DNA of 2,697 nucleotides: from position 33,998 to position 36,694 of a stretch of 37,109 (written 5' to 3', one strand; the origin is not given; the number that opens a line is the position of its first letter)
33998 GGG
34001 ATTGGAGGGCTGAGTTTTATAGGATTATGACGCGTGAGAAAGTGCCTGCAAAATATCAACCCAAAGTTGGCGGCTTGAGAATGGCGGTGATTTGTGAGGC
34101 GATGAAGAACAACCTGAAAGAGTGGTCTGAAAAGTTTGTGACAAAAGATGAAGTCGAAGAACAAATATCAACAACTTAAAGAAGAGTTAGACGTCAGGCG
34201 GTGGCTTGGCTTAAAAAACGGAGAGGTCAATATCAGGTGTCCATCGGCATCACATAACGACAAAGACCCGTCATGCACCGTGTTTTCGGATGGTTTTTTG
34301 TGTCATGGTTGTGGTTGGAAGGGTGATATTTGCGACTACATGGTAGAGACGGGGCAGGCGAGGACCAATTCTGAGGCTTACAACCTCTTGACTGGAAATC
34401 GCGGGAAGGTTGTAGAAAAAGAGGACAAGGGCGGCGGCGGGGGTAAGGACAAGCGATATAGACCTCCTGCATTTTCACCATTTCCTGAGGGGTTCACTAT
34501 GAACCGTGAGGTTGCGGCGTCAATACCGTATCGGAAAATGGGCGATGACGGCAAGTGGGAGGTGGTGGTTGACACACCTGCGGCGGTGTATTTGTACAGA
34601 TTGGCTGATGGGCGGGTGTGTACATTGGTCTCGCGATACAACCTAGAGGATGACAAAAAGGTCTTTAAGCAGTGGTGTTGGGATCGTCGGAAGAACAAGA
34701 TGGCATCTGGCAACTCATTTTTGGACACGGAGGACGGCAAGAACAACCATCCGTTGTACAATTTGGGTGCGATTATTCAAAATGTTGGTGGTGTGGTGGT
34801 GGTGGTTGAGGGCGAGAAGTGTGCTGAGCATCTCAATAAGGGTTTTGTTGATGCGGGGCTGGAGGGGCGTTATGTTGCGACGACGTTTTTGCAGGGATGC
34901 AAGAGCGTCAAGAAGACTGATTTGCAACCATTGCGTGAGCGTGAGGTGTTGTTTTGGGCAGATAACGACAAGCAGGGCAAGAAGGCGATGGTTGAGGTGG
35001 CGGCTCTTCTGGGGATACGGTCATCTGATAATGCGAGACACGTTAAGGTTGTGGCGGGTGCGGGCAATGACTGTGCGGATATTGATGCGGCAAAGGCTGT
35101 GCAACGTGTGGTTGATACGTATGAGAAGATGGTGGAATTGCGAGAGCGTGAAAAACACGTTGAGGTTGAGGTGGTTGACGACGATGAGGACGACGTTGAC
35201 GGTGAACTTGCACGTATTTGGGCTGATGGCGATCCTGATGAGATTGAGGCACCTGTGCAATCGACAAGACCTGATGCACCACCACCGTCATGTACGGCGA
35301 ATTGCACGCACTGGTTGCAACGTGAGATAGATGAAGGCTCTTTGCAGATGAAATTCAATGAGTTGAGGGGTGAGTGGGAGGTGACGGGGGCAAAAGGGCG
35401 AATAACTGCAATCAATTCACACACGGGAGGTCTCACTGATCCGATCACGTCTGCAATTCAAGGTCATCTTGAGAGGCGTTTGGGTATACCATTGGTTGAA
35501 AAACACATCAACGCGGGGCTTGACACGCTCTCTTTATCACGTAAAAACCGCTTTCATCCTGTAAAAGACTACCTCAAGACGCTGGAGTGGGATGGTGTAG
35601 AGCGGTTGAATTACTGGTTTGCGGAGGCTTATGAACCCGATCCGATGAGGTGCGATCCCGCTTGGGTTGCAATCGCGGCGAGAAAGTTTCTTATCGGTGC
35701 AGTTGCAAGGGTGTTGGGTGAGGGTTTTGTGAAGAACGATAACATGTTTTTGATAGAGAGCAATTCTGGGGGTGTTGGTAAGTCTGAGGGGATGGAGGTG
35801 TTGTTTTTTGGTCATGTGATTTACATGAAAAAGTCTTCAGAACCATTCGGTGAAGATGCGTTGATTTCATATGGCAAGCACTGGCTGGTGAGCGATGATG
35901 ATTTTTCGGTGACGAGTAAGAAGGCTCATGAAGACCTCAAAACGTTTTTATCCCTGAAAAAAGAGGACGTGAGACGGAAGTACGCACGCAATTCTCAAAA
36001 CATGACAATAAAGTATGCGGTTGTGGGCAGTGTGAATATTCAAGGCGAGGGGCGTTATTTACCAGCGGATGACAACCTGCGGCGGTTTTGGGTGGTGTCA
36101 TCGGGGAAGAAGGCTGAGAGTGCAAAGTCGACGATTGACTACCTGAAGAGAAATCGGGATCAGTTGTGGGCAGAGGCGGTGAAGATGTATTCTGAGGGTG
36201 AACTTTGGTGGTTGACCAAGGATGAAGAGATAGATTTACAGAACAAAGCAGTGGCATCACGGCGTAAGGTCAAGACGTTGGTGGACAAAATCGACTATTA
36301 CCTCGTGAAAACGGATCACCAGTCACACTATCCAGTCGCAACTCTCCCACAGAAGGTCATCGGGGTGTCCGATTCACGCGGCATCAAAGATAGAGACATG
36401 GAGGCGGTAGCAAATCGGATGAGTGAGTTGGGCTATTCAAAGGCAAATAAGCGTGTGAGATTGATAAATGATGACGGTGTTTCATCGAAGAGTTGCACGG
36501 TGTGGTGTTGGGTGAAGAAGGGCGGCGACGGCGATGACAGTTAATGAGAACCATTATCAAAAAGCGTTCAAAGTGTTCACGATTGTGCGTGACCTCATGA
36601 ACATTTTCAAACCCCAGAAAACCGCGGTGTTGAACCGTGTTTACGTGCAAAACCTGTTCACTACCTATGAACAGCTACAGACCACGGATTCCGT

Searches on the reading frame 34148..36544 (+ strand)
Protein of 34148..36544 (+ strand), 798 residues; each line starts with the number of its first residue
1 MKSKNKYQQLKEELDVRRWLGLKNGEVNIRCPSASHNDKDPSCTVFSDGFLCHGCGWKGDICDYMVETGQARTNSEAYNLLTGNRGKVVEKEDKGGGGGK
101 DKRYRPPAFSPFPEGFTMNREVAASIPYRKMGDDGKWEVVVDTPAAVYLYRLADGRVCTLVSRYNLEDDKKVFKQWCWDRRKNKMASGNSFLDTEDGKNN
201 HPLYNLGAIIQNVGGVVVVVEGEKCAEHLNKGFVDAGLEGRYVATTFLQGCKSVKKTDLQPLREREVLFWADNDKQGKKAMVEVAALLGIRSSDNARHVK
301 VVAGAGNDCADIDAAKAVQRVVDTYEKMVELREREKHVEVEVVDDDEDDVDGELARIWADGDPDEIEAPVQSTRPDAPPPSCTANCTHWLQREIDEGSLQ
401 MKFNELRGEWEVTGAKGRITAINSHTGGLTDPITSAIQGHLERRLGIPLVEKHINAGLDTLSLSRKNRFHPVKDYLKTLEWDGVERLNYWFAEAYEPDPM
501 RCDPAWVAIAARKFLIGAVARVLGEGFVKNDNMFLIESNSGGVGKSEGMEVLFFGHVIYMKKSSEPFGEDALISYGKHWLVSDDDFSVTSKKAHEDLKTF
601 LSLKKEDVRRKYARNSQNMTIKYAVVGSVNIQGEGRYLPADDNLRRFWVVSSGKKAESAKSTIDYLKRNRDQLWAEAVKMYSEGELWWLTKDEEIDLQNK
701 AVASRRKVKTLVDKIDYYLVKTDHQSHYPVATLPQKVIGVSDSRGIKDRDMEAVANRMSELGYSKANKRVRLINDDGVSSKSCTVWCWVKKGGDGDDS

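Call 7: search_protein_families(library=pfam, proteins=[window:34148-36544:+], max_evalue=0.01)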
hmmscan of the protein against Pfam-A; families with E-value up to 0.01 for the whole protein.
window:34148-36544:+ (798 aa): 2 families
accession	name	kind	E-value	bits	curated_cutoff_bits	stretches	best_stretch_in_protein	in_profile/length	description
PF05272.17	VapE-like_dom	-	5.8e-38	131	25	1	476-699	1-210/217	Virulence-associated protein E-like domain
PF01807.25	Zn_ribbon_DnaG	-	0.0018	18.5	24.9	1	30-74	35-79/98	CHC2 zinc finger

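Call 8: search_protein_families(library=phrogs, proteins=[window:34148-36544:+], max_evalue=0.001)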
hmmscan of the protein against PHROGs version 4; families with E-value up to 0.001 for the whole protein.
window:34148-36544:+ (798 aa): 13 families
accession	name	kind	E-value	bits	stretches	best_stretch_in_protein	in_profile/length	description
phrog_1313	-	DNA, RNA and nucleotide metabolism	8.8e-47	161.3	1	369-770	141-543/568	DNA helicase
phrog_256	-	DNA, RNA and nucleotide metabolism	3.9e-38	132.6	1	321-726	320-708/798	DNA helicase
phrog_15962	-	DNA, RNA and nucleotide metabolism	2.4e-29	103.2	1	348-726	376-742/835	DNA primase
phrog_2249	-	DNA, RNA and nucleotide metabolism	1.2e-18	68.2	1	358-728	410-720/802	DNA primase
phrog_36873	-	DNA, RNA and nucleotide metabolism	1.3e-17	63.8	1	462-698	483-704/1082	DNA helicase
phrog_16593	-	DNA, RNA and nucleotide metabolism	1.4e-13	51.2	1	462-716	494-739/823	DNA primase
phrog_239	-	DNA, RNA and nucleotide metabolism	2.5e-12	47.5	1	26-325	40-308/801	DNA primase/helicase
phrog_6088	-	DNA, RNA and nucleotide metabolism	7.8e-09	35.5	1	176-360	169-332/772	DNA primase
phrog_11992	-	unknown function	2.3e-08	35.5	1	21-93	21-91/177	-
phrog_4762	-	unknown function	4.8e-06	25.8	1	153-279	37-154/822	-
phrog_18097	-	DNA, RNA and nucleotide metabolism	6.8e-06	26.8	1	4-88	4-94/199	DNA primase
phrog_47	-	DNA, RNA and nucleotide metabolism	7.1e-06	25.8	0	201-286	220-297/947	DNA primase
phrog_360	-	DNA, RNA and nucleotide metabolism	0.00052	21.1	0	26-84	29-86/133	DNA primase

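Call 12: find_homologous_proteins(query=window:34148-36544:+, max_evalue=1e-10)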
Query window:34148-36544:+ (798 aa): 19 proteins with E <= 1e-10 among 8000 candidates.
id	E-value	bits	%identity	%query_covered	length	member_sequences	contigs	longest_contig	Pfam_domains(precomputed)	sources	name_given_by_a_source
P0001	0.0e+0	1860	100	100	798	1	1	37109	PF05272.18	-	-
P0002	9.4e-30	122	26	81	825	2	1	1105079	PF01807.26,PF05272.18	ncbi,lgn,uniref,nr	ncbi:5S rRNA maturation endonuclease (ribonuclease M5) [Rhizobium sp. BK316]|uniref:VapE domain-cont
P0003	2.1e-25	107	25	79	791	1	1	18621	PF05272.18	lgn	-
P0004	2.7e-24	104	27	39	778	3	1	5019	PF05272.18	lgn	-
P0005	3.1e-24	104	24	79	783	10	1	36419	PF05272.18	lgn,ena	-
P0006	2.7e-22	97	26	67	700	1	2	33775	PF01807.26,PF05272.18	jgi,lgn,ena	jgi:predicted P-loop ATPase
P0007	3.1e-22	97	24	68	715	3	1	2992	PF05272.18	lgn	-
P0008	5.5e-22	96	27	73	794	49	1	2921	PF05272.18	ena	-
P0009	4.5e-21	93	29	32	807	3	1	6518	PF05272.18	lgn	-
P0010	7.2e-21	92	27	69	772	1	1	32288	PF05272.18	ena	-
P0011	9.4e-21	92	27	34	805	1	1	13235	PF01807.26,PF05272.18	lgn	-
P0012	1.1e-20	92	28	33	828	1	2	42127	PF05272.18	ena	-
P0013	4.9e-17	80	28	30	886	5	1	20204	PF05272.18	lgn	-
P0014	7.2e-17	79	28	36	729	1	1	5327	PF01807.26,PF05272.18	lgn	-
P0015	3.5e-16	77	28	34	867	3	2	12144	PF05272.18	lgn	-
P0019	3.6e-11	60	26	33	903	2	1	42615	PF05272.18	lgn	-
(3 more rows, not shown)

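Call 13: find_related_loci(query=window:34148-36544:+, collection=viral_contigs, flank=4000)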
Query window:34148-36544:+ (798 aa) in viral_contigs; peptide patterns used: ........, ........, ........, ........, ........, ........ (x = any residue, [..] = any of these).
4 stretches matched a pattern; 4 encode a relative of the query (tblastn E <= 1e-3); 4 distinct loci.
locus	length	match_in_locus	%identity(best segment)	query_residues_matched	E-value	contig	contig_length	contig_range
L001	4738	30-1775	26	144-712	7e-20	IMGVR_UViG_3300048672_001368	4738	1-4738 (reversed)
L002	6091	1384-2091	27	455-699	1e-17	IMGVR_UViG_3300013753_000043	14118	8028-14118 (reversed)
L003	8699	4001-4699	24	463-700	9e-9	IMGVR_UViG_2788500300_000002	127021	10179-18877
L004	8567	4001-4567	25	508-694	2e-8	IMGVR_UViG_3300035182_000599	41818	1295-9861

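Call 14: find_encoding_contigs(protein=P0005, flank=6000, max_places=3)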
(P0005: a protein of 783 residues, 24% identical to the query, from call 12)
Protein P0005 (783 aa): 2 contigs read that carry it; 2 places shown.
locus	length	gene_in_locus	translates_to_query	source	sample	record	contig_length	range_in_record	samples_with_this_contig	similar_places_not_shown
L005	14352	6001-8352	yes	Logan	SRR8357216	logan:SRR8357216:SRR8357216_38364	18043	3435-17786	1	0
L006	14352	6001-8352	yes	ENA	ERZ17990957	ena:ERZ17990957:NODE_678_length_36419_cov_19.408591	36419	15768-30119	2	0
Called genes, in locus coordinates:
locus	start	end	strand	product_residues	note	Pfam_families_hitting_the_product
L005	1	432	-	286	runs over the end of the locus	PF10065:DUF2303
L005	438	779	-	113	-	PF27127:YfdP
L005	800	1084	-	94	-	-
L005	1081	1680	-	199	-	-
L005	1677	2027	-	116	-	-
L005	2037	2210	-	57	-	-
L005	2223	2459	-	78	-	-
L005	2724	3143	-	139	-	-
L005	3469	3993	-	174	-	PF07510:GmrSD_C, PF13395:HNH_4 (faint)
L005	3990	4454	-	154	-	PF13240:Zn_Ribbon_1 (weak)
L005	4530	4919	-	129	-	PF15943:YdaS_toxin (weak)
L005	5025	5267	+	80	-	PF15943:YdaS_toxin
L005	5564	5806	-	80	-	-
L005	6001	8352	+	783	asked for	PF05272:VapE-like_dom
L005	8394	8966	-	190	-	-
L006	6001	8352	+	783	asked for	PF05272:VapE-like_dom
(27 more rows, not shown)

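Call 15: find_encoding_contigs(protein=P0010, flank=6000, max_places=3)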
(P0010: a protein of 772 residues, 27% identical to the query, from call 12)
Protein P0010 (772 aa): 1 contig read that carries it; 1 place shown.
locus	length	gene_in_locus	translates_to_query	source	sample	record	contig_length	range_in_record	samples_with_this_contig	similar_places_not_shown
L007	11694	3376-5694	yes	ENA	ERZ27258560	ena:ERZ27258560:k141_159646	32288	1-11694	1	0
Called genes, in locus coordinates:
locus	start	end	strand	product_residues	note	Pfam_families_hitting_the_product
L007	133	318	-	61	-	-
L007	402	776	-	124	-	PF13560:HTH_31, PF01381:HTH_3, PF12844:HTH_19 (weak)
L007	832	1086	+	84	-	PF01381:HTH_3 (faint), PF13744:HTH_37 (weak), PF13560:HTH_31 (weak)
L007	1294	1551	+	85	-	-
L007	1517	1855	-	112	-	-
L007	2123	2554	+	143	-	PF02557:VanY, PF13539:Peptidase_M15_4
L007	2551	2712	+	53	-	-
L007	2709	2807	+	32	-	-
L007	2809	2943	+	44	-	-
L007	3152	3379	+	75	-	-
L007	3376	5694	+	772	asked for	PF05272:VapE-like_dom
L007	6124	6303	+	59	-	-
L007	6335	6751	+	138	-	-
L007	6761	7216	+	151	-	-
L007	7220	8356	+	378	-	-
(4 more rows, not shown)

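Call 16: find_encoding_contigs(protein=P0006, flank=6000, max_places=3)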
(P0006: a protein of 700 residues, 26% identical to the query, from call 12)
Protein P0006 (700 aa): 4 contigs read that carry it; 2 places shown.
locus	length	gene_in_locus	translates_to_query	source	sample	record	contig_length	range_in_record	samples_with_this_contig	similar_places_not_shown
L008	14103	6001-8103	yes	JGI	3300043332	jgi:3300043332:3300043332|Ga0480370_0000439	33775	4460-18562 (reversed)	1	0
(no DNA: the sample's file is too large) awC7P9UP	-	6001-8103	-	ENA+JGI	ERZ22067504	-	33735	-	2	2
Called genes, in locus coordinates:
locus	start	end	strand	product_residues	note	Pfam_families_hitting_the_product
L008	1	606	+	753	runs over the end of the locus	-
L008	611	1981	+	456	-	-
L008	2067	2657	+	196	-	-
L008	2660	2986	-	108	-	PF13518:HTH_28 (faint), PF13560:HTH_31 (weak), PF01381:HTH_3, PF13443:HTH_26 (weak)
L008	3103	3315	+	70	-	-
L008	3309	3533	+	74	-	-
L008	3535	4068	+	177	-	PF05565:Sipho_Gp157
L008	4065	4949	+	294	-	-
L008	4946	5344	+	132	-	-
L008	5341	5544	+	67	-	-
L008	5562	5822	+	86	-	-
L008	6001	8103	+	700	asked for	PF01807:Zn_ribbon_DnaG, PF05272:VapE-like_dom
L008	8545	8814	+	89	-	-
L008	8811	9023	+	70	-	-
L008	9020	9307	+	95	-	-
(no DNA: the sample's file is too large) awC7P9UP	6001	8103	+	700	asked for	PF01807:Zn_ribbon_DnaG, PF05272:VapE-like_dom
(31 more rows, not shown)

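Call 20: find_encoding_contigs(protein=window:34148-36544:+, flank=1000, max_places=3)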
Protein window:34148-36544:+ (798 aa): 1 contig read that carries it; 1 place shown.
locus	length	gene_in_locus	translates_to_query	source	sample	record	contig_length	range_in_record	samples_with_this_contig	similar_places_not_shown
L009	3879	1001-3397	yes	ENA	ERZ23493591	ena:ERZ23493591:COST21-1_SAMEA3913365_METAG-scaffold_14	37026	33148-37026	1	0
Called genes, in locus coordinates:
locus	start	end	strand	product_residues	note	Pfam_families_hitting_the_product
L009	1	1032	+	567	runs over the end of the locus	PF00270:DEAD, PF04851:ResIII, PF00271:Helicase_C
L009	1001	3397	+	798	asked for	PF05272:VapE-like_dom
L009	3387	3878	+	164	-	?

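Call 23: search_solved_structures(query=window:34148-36544:+, max_evalue=1)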
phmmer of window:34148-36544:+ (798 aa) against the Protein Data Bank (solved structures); distinct sequences matched with E-value up to 1: 1.
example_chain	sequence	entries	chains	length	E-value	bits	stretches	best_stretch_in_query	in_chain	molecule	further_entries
7pds_A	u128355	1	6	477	3.8e-16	61.8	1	464-742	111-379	Similar to D. nodosus vapE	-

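Call 27: find_encoding_contigs(protein=P0012, flank=5000, max_places=1)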
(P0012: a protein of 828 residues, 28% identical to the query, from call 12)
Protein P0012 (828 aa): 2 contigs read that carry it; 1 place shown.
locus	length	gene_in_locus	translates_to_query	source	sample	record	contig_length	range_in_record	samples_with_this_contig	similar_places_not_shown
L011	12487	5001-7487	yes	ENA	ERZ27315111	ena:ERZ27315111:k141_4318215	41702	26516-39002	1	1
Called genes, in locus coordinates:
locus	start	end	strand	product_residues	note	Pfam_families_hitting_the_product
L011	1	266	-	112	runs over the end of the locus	-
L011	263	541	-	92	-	-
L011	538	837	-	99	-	-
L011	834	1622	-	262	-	-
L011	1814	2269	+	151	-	-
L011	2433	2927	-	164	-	-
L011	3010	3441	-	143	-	PF13560:HTH_31 (weak), PF01381:HTH_3, PF12844:HTH_19, PF13443:HTH_26 (weak)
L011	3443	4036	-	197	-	-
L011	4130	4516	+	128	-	-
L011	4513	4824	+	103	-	-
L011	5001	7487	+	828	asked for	PF05272:VapE-like_dom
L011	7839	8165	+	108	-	-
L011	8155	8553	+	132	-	-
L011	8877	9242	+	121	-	PF01844:HNH (weak)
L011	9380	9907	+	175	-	PF05119:Terminase_4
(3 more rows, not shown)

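Call 28: find_encoding_contigs(protein=P0003, flank=5000, max_places=1)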
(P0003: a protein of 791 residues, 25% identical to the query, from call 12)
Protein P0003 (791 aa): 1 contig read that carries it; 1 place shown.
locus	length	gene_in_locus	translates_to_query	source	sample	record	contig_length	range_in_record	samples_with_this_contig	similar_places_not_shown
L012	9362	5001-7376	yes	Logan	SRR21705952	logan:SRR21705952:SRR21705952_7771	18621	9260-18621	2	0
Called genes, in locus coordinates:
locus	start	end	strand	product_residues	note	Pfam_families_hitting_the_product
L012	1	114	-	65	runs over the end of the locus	-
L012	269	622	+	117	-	PF05973:Gp49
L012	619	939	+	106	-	PF13744:HTH_37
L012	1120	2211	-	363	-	PF13588:HSDR_N_2, PF04313:HSDR_N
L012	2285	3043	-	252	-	PF00717:Peptidase_S24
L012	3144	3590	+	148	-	PF14549:P22_Cro (weak), PF15943:YdaS_toxin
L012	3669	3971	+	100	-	-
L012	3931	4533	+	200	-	-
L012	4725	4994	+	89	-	PF19905:DUF6378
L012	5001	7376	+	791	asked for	PF05272:VapE-like_dom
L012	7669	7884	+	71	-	-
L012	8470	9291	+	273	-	-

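Call 29: find_encoding_contigs(protein=P0019, flank=5000, max_places=1)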
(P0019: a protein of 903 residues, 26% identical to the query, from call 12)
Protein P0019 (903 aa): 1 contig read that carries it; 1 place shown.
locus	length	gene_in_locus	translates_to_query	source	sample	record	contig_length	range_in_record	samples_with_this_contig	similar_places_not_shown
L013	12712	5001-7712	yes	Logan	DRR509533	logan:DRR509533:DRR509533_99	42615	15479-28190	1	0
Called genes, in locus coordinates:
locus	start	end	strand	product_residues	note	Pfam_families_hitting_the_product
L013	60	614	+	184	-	PF14163:SieB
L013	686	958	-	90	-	-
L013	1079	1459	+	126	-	-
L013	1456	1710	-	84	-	-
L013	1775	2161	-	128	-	-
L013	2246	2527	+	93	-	PF15943:YdaS_toxin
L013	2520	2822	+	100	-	-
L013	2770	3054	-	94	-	-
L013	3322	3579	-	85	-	-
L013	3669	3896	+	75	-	-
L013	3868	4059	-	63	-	-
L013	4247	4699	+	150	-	PF06892:Phage_CP76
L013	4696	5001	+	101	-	-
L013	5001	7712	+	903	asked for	PF05272:VapE-like_dom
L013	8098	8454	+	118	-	-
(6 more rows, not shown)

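Call 30: find_encoding_contigs(protein=P0002, flank=5000, max_places=1)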
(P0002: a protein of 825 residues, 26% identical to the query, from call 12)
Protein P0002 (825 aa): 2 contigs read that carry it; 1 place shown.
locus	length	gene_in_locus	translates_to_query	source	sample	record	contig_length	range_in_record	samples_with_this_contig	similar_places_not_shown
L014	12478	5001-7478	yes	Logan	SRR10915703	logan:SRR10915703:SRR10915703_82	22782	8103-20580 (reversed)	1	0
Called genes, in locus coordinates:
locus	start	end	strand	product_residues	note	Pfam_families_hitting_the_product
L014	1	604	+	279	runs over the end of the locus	-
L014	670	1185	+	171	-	-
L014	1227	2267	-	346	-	-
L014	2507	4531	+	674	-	PF00990:GGDEF, PF00563:EAL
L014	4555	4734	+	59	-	-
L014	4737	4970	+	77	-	PF12728:HTH_17 (weak)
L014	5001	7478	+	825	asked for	PF01807:Zn_ribbon_DnaG, PF05272:VapE-like_dom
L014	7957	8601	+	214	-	PF13411:MerR_1 (weak), PF04255:DUF433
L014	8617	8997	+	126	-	PF18478:PIN_10 (weak), PF18480:DUF5615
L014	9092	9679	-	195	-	-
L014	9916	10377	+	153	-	-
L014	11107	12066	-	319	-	PF03060:NMO, PF01070:FMN_dh (weak)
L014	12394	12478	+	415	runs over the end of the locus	-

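Call 72: find_related_loci(query=P0005, collection=viral_contigs, flank=3000)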
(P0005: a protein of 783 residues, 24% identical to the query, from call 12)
Query P0005 (783 aa) in viral_contigs; peptide patterns used: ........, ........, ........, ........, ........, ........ (x = any residue, [..] = any of these).
5 stretches matched a pattern; 5 encode a relative of the query (tblastn E <= 1e-3); 5 distinct loci.
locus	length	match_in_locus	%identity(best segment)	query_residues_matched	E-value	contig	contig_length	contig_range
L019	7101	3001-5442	59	2-783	0e+0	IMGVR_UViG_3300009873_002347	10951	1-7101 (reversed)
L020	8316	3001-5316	70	2-783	0e+0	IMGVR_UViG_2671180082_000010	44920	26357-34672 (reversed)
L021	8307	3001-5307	57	2-774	0e+0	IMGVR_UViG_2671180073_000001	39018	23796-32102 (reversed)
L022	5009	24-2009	66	123-783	0e+0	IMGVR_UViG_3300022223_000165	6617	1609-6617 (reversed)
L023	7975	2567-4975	52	4-780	0e+0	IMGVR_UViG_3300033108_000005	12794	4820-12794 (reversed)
